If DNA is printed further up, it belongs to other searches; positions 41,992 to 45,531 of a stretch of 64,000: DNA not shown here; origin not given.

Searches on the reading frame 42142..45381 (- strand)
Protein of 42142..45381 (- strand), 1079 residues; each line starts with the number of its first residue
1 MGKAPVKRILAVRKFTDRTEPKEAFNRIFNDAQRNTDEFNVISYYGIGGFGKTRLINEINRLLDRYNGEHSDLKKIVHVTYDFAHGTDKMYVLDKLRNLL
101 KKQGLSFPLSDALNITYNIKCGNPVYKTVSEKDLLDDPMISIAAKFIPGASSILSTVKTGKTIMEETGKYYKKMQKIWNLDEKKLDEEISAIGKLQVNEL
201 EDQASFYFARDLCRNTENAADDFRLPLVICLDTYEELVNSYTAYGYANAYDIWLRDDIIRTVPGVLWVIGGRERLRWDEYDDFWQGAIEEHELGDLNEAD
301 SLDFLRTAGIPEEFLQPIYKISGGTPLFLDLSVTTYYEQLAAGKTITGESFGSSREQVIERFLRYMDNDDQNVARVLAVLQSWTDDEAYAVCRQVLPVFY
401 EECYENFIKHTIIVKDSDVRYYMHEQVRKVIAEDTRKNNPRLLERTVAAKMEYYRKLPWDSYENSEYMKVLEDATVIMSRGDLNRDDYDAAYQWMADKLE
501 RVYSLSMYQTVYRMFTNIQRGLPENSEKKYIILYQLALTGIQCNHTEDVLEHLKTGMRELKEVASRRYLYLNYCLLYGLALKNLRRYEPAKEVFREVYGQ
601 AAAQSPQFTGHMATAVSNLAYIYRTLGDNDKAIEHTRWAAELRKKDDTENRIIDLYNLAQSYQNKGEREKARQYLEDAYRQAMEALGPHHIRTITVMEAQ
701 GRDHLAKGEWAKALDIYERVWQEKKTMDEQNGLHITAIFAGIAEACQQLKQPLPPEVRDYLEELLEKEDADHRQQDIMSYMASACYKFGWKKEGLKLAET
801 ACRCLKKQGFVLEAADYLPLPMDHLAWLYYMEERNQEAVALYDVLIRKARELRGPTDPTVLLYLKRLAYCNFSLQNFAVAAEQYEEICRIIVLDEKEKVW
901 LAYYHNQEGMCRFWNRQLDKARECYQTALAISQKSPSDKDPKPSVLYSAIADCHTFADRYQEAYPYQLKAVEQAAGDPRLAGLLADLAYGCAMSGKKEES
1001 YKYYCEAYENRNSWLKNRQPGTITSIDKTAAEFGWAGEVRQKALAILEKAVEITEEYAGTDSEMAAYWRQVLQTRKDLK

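Call 3: search_protein_families(library=pfam, proteins=[window:42142-45381:-], max_evalue=0.01)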
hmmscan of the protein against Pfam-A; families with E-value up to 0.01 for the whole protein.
window:42142-45381:- (1079 aa): 12 families
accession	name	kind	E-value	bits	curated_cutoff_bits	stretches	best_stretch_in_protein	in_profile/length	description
PF13424.12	TPR_12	-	1e-34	119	30.1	4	655-719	5-70/77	Tetratricopeptide repeat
PF07719.23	TPR_2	-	6.5e-12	45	27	1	902-932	1-31/34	Tetratricopeptide repeat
PF13374.12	TPR_10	-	1.9e-09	37.6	27.5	1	656-691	6-41/42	Tetratricopeptide repeat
PF13181.12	TPR_8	-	1.2e-08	34.9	25.7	0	655-679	4-28/34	Tetratricopeptide repeat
PF17874.7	TPR_MalT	-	3.1e-08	33.7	45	1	620-731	8-117/336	MalT-like TPR region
PF00515.34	TPR_1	-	5.9e-08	32.7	27.8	2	902-933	1-32/34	Tetratricopeptide repeat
PF13174.12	TPR_6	-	9.4e-08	32.7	26.3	0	655-677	3-25/33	Tetratricopeptide repeat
PF13176.12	TPR_7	-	2.3e-07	30.8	27.9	0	655-683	2-30/36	Tetratricopeptide repeat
PF14559.12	TPR_19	-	0.00023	21.8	25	0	917-987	6-68/68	Tetratricopeptide repeat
PF13428.12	TPR_14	-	0.0011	19.9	23.5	0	656-683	5-32/44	Tetratricopeptide repeat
PF00931.28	NB-ARC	-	0.0048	16.6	23.5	0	32-80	12-58/248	NB-ARC domain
PF13432.12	TPR_16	-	0.0073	17.2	32.7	0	826-889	4-59/65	Tetratricopeptide repeat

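Call 4: search_protein_families(library=ncbifam, proteins=[window:42142-45381:-], max_evalue=0.01)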
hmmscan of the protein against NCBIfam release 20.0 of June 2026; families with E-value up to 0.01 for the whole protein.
window:42142-45381:- (1079 aa): 8 families
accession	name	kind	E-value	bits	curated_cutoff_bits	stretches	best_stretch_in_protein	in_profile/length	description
NF040586.1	FxSxx_TPR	equivalog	2.7e-20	72.4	300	1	569-800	426-665/830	FxSxx-COOH system tetratricopeptide repeat protein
TIGR02521.1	type_IV_pilW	equivalog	1.5e-05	24.7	154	0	577-683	105-199/234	type IV pilus biogenesis/stability protein PilW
NF053520.1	HK_Porph_FimS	equivalog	2.3e-05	22.8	600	1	833-1009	58-232/618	sensor histidine kinase FimS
NF053720.1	NsdA_fam_reg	subfamily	2.6e-05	23.9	75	1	600-682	313-398/432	NsdA family TPR-like regulatory protein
NF002725.1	PRK02603.1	equivalog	3.9e-05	23.7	143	0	627-719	49-138/173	photosystem I assembly protein Ycf3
NF047558.1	TPR_END_plus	domain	0.00016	21.5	32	0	618-645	4-31/56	TPR end-of-group domain-containing protein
TIGR02552.1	LcrH_SycD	equivalog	0.00046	19.9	104.8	0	856-939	47-123/136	SycD/LcrH family type III secretion system chaperone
TIGR02917.1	PEP_TPR_lipo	equivalog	0.0014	16.6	312.2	0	613-685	804-870/899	XrtA/PEP-CTERM system TPR-repeat protein PrsT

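Call 5: search_protein_families(library=padloc, proteins=[window:42142-45381:-], max_evalue=0.01)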
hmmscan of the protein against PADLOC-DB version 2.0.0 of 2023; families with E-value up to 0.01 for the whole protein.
window:42142-45381:- (1079 aa): 0 families

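Call 9: find_homologous_proteins(query=window:42142-45381:-, max_evalue=0.00001)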
Query window:42142-45381:- (1079 aa): 43 proteins with E <= 0.00001 among 8000 candidates.
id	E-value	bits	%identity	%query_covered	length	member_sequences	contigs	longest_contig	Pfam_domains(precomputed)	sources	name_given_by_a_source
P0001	0.0e+0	1610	96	68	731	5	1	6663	PF17874.8,PF00515.35,PF13424.13,PF13176.13,PF13428.13,PF13181.13,PF07719.24,PF13174.13,PF13374.13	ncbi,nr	ncbi:MAG: tetratricopeptide repeat protein, partial [Erysipelotrichaceae bacterium]|nr:tetratricopep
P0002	3.8e-232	792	49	68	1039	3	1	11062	PF13424.13,PF13374.13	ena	-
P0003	1.7e-230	786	51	68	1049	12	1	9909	PF00515.35,PF13424.13,PF13176.13,PF13432.13,PF13428.13,PF13181.13,PF07719.24,PF13374.13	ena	-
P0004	1.5e-228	780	50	68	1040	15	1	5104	PF14559.13,PF13424.13,PF13176.13,PF13428.13,PF07719.24,PF13374.13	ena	-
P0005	8.8e-228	777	50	68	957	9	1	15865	PF14559.13,PF00515.35,PF13424.13,PF13176.13,PF13428.13,PF13181.13,PF07719.24,PF13374.13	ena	-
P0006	1.1e-226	774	50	67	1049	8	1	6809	PF00515.35,PF13424.13,PF13176.13,PF13181.13,PF07719.24,PF13374.13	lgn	-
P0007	4.1e-225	768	48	68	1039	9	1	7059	PF00515.35,PF13424.13,PF07719.24,PF13374.13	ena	-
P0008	2.0e-217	743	51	64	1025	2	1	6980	PF00515.35,PF13424.13,PF13181.13,PF07719.24,PF13174.13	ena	-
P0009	1.8e-160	554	40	73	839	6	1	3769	PF13424.13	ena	-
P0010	9.5e-139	482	51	40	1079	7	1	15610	PF13424.13,PF07719.24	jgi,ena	-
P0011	4.6e-137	477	38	66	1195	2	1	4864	PF13424.13,PF13181.13,PF07719.24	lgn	-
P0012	7.2e-137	476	49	42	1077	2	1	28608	PF13424.13,PF13181.13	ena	-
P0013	1.3e-95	340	33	64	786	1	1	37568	PF14559.13,PF13424.13,PF24885.2,PF13432.13,PF13428.13,PF07719.24,PF13374.13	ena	-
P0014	6.6e-78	281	31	64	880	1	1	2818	PF03118.22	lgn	-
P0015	3.3e-74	269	36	40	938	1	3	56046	PF13424.13,PF07719.24,PF13174.13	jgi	-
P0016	7.3e-74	268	25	97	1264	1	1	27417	PF07721.21,PF00515.35,PF13424.13,PF13176.13,PF24885.2,PF07719.24,PF13374.13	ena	-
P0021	1.6e-62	230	32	39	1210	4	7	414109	PF00515.35,PF13424.13,PF13176.13,PF24885.2,PF13432.13,PF13181.13,PF07719.24,PF13374.13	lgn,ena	-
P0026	2.5e-50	190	23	96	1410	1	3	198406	PF13431.13,PF13414.13,PF13176.13,PF24885.2,PF13428.13,PF13374.13,PF07721.21,PF14559.13,PF17874.8,PF00515.35,PF12895.14,PF13424.13,PF13432.13,PF13181.13,PF12968.14,PF07719.24,PF20308.5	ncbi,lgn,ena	-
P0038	1.0e-32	131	29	35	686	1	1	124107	PF13431.13,PF13176.13,PF24885.2,PF13428.13,PF13191.13,PF13374.13,PF14559.13,PF17874.8,PF00515.35,PF13424.13,PF13432.13,PF13181.13,PF07719.24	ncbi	-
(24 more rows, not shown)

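Call 11: find_related_loci(query=A1, collection=genome_contigs, flank=8000)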
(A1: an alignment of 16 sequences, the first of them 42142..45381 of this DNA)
Query A1 (1079 aa) in genome_contigs; peptide patterns used: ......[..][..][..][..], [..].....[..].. (x = any residue, [..] = any of these).
119 stretches matched a pattern; 94 encode a relative of the query (tblastn E <= 1e-3); the best 80 are kept; 80 distinct loci.
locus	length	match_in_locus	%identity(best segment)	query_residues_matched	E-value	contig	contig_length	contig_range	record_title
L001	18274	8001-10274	49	1-748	0e+0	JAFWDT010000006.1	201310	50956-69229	MAG: Erysipelotrichaceae bacterium isolate RGIG5647 Sheep_Duodenum-3__c504, whole genome shotgun sequence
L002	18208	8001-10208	50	1-723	0e+0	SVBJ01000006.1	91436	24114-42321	MAG: Erysipelotrichaceae bacterium isolate SIG225 NODE_335_length_91436_cov_13.498812, whole genome shotgun sequence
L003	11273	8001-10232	49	1-731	0e+0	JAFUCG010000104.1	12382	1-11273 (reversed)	MAG: Erysipelotrichaceae bacterium isolate RGIG4363 Roe_deer_Jejunum-3__c61540, whole genome shotgun sequence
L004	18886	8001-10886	41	1-926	0e+0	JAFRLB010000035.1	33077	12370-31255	MAG: Erysipelotrichaceae bacterium isolate RGIG2567 Goat_Jejunum.Co__c391572, whole genome shotgun sequence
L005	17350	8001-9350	50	7-454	5e-140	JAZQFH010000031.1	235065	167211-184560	MAG: Erysipelotrichaceae bacterium isolate T1900044633_TS20190099.MAGScoT_cleanbin_000014 SGB_1086_k141_1586645, whole g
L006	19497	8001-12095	25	11-1041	1e-75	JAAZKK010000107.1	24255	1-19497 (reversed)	MAG: Clostridiaceae bacterium isolate AS22ysBPME_250 13349_AS22, whole genome shotgun sequence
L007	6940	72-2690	27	11-853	2e-68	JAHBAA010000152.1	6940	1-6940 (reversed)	MAG: Acetatifactor sp. isolate MB2.86 k101_655128, whole genome shotgun sequence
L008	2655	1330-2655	33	11-476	2e-69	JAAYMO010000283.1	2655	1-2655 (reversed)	MAG: Clostridiales bacterium isolate AS20ysBPTH_38 112557_AS20, whole genome shotgun sequence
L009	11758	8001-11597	25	8-1063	2e-66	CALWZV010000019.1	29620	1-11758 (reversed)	MAG: uncultured Clostridia bacterium isolate BRZ_PI__bin2 genome assembly, contig: BRZ_PI__NODE_2167_length_29620_cov_6.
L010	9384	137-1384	34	11-443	2e-66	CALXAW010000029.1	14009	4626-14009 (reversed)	MAG: uncultured Clostridia bacterium isolate BRZ_CN__bin24 genome assembly, contig: BRZ_CN__NODE_6146_length_14009_cov_5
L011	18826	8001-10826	25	11-1039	2e-65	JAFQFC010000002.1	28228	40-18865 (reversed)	MAG: Oscillospiraceae bacterium isolate RGIG1762 Goat_Cecum-3__c26887, whole genome shotgun sequence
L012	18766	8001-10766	26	1-885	1e-64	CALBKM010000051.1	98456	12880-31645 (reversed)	MAG TPA_asm: uncultured Clostridia bacterium isolate SRR6425825_bin.43_CONCOCT_v1.1_MAG genome assembly, contig: ERZ1767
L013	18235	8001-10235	28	11-722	3e-64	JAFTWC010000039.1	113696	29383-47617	MAG: Lachnospiraceae bacterium isolate RGIG4203 Roe_deer_Colon-3__c3926, whole genome shotgun sequence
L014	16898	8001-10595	27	11-841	2e-66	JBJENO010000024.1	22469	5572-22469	MAG: Acetatifactor sp. isolate PUUB15_bin.066 NODE_1942_length_22469_cov_10.545240, whole genome shotgun sequence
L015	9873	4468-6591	27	11-727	4e-62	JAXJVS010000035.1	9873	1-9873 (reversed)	MAG: Bacilli bacterium isolate DOME_MAG_5827 5827_C0402_k141_127898, whole genome shotgun sequence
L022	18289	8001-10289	28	11-738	6e-57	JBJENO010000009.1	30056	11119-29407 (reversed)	MAG: Acetatifactor sp. isolate PUUB15_bin.066 NODE_1206_length_30056_cov_11.342522, whole genome shotgun sequence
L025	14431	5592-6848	34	11-445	4e-56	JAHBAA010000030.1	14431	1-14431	MAG: Acetatifactor sp. isolate MB2.86 k101_705968, whole genome shotgun sequence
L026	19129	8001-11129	24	13-1078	8e-56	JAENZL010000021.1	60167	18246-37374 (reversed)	MAG: Methanobacteriota archaeon isolate BM5_bin.6 BM5_bin6_NODE_197_length_60167_cov_243.093259, whole genome shotgun se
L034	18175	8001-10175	27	9-716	6e-52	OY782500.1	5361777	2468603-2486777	MAG: Vallitaleaceae bacterium isolate 08788439-a597-456a-b4e9-0d8f61821b33 genome assembly, chromosome: 1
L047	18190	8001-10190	25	2-733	2e-40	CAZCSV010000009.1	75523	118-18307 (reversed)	MAG TPA_asm: uncultured Ignavibacteriaceae bacterium isolate binchicken_co44_166 genome assembly, contig: NODE_671_lengt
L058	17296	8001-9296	27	10-454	2e-39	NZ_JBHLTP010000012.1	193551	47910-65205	Pontibacillus salicampi strain NCAIM B.02529 soapdenovo_K_127_13, whole genome shotgun sequence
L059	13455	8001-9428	26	11-492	4e-31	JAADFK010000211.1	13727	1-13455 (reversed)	MAG: Acidobacteriota bacterium isolate M_MaxBin.023 contig-127_7215, whole genome shotgun sequence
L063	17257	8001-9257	26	10-454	4e-26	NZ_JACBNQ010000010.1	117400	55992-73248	Sedimentibacter hydroxybenzoicus DSM 7310 contig10, whole genome shotgun sequence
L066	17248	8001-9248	26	7-438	8e-25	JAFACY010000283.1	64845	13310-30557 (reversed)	MAG: Bacillota bacterium isolate OH_SBB_6 k127_67884, whole genome shotgun sequence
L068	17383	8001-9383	25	7-484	1e-24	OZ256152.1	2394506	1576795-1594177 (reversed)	Fusobacterium sp. oral taxon C10 isolate NCTC15132 genome assembly, chromosome: Vestland19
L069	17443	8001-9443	23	11-511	2e-24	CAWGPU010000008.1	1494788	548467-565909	MAG: uncultured Haloplasmataceae bacterium isolate MFD05502.bin.1.178 genome assembly, contig: contig_909, whole genome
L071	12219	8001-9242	25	7-438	2e-23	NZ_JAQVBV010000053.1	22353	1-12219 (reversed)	MAG: Bacteroides sp. isolate STD2_73 NODE_8356_length_22353_cov_13.034644_Sandtown_D2, whole genome shotgun sequence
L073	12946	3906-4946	25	11-383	7e-19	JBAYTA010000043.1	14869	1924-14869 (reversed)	MAG: Bacilli bacterium isolate SO_2016_LW2_86 scaffold08005_LW138R_2016, whole genome shotgun sequence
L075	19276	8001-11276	25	13-1066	4e-55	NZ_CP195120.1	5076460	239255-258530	Methanosarcina sp. T3 chromosome, complete genome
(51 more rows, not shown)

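Call 22: search_solved_structures(query=A1, max_evalue=0.1, show_alignments=0)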
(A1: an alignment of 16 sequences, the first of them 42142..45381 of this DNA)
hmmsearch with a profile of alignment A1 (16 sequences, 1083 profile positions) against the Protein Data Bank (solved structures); distinct sequences matched with E-value up to 0.1: 120 (the best 60 are shown).
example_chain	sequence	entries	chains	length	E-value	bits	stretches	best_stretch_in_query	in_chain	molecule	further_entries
9qhb_A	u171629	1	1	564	9e-53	183.2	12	628-741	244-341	Engineered tetratricopeptide repeat protein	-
7ai4_A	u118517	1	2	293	2.2e-32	115.7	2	628-779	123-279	Isoform C of Kinesin light chain 1,Isoform C of Kinesin light chain 1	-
5oj8_A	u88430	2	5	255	1.5e-29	106.3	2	628-743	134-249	Kinesin light chain 1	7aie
8bu0_A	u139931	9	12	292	4.3e-29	104.8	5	628-740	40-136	Consensus tetratricopeptide repeat protein | Crystal structure of an 8-repeat consensus TPR superhelix with Zinc. | Monomer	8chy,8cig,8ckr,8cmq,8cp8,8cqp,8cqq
9pmb_C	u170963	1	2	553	6.4e-29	104.2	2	618-872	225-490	Kinesin light chain 1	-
3nf1_A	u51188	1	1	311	1.1e-28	103.5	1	587-853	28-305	Kinesin light chain 1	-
6fuz_A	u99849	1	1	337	1.3e-28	103.1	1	587-861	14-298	Kinesin light chain 1,Kinesin light chain 1,C-Jun-amino-terminal kinase-interacting protei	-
6fv0_A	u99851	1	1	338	1.4e-28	103.1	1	587-861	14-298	Kinesin light chain 1,Torsin-1A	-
6swu_A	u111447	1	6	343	1.4e-28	103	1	587-861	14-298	Kinesin light chain 1,Kinesin light chain 1,TPR domain of kinesin light chain 1 in complex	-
4y6c_A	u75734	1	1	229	2.3e-27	99.1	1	582-787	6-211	ANSERINA PUTATIVE KINESIN LIGHT chain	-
4y6w_A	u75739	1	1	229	3.5e-26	95.2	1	581-787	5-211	NaB(AB)3ACb - light chain TPR-like repeats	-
5ojf_A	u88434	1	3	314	8.5e-26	93.9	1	588-850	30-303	Kinesin light chain 2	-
6f9i_A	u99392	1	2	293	8.9e-26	93.8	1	587-850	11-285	Kinesin light chain 2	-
6ejn_A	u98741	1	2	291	1.1e-25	93.5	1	587-845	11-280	Kinesin light chain 2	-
5fjy_A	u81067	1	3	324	2.4e-25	92.4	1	595-847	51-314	KINESIN LIGHT CHAIN 2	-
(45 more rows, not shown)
